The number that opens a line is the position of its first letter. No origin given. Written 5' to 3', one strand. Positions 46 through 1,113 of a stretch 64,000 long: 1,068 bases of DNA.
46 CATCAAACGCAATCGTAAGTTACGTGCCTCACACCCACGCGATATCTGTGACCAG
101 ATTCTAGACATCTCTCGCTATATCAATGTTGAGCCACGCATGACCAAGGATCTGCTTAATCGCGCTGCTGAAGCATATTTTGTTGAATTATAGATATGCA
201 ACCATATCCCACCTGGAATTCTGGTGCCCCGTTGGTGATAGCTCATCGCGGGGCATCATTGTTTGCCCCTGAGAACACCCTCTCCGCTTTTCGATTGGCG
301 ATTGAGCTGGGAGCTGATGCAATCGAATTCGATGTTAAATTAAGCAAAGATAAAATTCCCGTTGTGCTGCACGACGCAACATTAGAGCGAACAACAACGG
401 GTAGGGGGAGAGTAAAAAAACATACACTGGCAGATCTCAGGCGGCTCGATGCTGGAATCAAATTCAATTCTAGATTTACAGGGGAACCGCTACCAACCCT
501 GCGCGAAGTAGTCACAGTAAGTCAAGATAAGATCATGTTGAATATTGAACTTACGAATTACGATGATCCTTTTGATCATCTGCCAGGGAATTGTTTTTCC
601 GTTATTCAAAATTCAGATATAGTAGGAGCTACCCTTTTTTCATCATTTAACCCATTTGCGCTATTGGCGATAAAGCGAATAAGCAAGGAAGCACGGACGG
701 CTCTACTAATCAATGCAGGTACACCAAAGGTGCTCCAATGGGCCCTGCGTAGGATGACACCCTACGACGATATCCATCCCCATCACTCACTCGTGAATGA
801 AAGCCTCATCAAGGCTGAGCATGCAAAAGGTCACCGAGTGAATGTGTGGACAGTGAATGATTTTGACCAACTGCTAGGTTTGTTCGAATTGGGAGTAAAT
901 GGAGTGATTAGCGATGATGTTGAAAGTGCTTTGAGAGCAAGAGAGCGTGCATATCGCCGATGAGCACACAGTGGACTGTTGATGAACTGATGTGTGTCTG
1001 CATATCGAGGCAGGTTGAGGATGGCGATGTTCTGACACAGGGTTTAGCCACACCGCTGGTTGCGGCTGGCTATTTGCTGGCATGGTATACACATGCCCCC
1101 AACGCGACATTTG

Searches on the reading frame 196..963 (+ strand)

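Call 76: search_protein_families(library=pfam, proteins=[window:196-963:+], max_evalue=0.00001)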
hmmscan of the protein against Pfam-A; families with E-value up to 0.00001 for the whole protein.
window:196-963:+ (255 aa): 2 families
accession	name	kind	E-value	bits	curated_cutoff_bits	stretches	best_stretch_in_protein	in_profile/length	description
PF03009.23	GDPD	-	5.1e-50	171.3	23.6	1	17-243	1-243/244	Glycerophosphoryl diester phosphodiesterase family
PF13653.12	GDPD_2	-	1.7e-07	31.9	27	0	214-243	1-30/30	Glycerophosphoryl diester phosphodiesterase family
